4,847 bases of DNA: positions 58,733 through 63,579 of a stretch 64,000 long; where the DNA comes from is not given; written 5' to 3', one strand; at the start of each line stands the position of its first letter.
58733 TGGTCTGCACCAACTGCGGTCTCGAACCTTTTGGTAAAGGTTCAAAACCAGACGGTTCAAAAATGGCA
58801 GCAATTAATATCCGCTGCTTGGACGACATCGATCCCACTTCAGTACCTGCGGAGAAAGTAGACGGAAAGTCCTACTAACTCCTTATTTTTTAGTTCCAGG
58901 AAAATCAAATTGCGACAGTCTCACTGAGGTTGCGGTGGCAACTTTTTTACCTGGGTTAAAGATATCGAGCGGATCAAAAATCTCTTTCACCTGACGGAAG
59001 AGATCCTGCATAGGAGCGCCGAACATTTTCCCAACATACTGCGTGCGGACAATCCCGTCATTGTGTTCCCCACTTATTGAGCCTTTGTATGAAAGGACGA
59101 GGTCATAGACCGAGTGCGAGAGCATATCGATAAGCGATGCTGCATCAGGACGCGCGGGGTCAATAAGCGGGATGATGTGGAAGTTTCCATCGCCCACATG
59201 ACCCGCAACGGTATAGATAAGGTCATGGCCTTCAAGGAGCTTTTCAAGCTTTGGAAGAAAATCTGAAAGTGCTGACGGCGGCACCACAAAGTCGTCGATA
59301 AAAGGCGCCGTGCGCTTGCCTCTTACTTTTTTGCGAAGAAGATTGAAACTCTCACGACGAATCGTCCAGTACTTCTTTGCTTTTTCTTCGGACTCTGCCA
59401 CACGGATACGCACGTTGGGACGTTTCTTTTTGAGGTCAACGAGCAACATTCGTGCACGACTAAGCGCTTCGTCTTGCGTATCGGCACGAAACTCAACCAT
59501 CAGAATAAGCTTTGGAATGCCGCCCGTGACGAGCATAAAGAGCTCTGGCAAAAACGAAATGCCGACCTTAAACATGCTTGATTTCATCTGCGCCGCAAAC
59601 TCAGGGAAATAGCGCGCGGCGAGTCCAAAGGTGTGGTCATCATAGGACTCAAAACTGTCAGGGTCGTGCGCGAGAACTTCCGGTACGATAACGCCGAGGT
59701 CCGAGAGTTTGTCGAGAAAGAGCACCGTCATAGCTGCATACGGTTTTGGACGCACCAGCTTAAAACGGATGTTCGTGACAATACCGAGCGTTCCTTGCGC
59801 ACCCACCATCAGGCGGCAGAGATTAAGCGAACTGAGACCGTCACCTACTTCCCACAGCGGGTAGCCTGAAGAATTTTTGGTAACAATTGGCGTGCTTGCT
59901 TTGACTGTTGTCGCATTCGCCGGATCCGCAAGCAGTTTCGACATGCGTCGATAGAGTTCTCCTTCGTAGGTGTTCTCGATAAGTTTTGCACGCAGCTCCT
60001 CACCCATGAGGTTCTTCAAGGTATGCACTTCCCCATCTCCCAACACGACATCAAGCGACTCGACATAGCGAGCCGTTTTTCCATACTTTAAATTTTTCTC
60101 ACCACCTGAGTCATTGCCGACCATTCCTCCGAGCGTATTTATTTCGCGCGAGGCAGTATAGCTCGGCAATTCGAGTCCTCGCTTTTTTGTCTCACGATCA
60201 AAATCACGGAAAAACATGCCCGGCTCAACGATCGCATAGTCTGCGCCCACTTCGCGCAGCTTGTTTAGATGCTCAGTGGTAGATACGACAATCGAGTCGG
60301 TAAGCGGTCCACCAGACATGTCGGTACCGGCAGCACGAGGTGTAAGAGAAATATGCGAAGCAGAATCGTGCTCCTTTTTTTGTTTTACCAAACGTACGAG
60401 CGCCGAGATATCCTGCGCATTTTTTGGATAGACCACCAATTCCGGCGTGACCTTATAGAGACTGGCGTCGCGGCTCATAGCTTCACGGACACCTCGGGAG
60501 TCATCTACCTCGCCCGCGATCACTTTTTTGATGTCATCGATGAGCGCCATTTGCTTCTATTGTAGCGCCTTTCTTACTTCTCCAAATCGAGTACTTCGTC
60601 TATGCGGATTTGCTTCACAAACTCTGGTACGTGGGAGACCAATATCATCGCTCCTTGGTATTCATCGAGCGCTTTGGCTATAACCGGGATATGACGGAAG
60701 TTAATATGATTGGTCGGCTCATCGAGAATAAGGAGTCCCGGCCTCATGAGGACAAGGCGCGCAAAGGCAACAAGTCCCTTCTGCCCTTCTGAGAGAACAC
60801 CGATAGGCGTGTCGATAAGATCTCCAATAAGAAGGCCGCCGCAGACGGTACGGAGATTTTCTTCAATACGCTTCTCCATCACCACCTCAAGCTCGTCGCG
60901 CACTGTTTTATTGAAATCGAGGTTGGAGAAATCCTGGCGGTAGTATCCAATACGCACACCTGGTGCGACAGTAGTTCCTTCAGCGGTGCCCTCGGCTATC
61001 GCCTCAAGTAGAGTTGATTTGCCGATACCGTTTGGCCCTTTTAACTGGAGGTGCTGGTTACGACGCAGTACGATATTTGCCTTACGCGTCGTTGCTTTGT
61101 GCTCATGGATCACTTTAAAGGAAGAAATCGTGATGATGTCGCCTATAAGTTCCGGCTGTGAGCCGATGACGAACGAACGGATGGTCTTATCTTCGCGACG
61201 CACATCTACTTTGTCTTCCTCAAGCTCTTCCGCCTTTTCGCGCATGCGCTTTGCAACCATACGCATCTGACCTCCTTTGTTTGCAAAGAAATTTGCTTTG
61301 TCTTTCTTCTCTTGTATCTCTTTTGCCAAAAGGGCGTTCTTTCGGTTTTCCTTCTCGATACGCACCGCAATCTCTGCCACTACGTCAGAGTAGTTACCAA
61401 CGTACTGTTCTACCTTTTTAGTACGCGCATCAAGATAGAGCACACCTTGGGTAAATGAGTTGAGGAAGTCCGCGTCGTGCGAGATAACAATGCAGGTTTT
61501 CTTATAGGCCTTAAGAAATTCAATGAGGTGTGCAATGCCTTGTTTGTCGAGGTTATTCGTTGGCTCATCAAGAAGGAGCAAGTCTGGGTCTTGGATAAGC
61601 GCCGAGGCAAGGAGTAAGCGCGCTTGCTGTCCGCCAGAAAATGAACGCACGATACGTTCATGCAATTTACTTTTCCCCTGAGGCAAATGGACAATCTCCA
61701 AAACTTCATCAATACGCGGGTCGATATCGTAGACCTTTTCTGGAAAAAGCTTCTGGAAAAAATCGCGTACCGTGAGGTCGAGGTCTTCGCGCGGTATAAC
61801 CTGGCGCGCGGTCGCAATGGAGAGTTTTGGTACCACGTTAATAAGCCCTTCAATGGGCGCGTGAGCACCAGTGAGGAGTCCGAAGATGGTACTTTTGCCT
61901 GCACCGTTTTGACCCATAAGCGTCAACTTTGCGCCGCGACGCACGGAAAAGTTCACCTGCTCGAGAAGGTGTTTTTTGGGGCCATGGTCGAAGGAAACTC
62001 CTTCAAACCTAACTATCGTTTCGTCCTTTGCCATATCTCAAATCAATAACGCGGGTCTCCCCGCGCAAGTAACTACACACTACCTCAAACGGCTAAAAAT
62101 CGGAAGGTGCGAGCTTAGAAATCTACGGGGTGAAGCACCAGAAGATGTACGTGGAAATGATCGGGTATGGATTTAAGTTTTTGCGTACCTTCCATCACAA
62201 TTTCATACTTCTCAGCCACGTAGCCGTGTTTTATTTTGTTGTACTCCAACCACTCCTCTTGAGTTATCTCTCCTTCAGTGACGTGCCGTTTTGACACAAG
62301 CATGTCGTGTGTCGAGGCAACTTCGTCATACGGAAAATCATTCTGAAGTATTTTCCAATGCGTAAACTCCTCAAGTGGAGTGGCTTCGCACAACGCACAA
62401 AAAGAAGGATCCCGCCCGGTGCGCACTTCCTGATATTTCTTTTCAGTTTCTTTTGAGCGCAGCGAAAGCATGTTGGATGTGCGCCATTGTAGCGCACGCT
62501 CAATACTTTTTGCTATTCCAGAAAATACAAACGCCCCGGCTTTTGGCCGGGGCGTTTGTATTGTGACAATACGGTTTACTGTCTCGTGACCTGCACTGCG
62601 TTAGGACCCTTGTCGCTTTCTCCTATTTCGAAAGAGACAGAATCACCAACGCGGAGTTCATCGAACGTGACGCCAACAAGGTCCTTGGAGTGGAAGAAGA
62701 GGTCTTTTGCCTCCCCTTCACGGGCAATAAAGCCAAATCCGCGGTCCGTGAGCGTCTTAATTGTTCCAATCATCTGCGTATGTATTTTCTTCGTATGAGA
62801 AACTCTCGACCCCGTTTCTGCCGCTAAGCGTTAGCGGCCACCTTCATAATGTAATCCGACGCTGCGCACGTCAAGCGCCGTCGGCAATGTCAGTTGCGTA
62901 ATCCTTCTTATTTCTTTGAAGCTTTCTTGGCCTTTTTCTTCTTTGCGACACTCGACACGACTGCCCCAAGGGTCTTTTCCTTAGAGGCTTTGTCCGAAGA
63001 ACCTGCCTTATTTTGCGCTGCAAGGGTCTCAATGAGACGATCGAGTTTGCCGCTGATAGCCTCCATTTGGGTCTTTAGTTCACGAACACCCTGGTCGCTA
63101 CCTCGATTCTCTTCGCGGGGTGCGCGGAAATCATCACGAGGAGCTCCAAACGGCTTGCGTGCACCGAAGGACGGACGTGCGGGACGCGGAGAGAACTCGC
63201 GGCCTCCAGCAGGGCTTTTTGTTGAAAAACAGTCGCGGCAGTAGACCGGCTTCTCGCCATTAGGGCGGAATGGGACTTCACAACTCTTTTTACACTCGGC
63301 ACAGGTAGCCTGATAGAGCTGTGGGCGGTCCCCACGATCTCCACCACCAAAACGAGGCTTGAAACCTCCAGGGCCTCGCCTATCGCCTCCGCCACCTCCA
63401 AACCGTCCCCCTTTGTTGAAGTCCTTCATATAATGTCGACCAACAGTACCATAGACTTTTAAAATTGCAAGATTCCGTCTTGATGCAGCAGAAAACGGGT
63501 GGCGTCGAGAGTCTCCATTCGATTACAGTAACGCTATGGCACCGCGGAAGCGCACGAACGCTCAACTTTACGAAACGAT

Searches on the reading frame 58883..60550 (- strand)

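Call 81: search_protein_families(library=pfam, proteins=[window:58883-60550:-], max_evalue=0.00001)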
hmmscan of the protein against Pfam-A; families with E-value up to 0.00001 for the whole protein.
window:58883-60550:- (555 aa): 2 families
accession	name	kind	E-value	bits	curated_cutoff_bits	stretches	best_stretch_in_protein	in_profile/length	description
PF02913.24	FAD-oxidase_C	-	7.9e-45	153.9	21.2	1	274-535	7-247/248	FAD linked oxidases, C-terminal domain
PF01565.28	FAD_binding_4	-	4e-27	95.1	26.4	1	36-178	1-138/139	FAD binding domain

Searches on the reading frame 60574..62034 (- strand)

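Call 81: search_protein_families(library=pfam, proteins=[window:60574-62034:-], max_evalue=0.00001)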
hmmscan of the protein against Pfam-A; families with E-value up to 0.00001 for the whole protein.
window:60574-62034:- (486 aa): 5 families
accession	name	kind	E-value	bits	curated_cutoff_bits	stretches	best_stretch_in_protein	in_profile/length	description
PF00005.33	ABC_tran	-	3.6e-46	157.6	25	2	24-160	1-137/137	ABC transporter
PF13304.12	AAA_21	-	1.1e-19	72.1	27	1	90-188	199-300/304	AAA domain, putative AbiEii toxin, Type IV TA system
PF02463.25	SMC_N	-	3.1e-11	43.6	40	0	131-194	136-205/220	RecF/RecN/SMC N terminal domain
PF13555.12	AAA_29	-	9.6e-09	35.3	27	0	305-347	3-43/61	P-loop containing region of AAA domain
PF13476.12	AAA_23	-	4.4e-07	31.2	27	0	333-387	26-80/201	AAA domain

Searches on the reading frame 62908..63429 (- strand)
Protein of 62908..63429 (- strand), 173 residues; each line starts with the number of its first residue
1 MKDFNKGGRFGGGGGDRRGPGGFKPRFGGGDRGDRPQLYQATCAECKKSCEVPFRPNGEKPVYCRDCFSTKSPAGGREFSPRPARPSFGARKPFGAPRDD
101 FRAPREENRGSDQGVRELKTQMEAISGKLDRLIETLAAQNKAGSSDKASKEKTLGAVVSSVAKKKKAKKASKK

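Call 46: search_protein_families(library=pfam, proteins=[window:62908-63429:-])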
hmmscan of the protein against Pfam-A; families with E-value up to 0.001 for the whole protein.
window:62908-63429:- (173 aa): 1 family
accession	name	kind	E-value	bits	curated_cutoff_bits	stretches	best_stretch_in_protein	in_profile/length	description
PF23477.1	zf_Tbcl_2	-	5.3e-15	55.3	27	1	37-71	2-36/37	Probable treble clef zinc finger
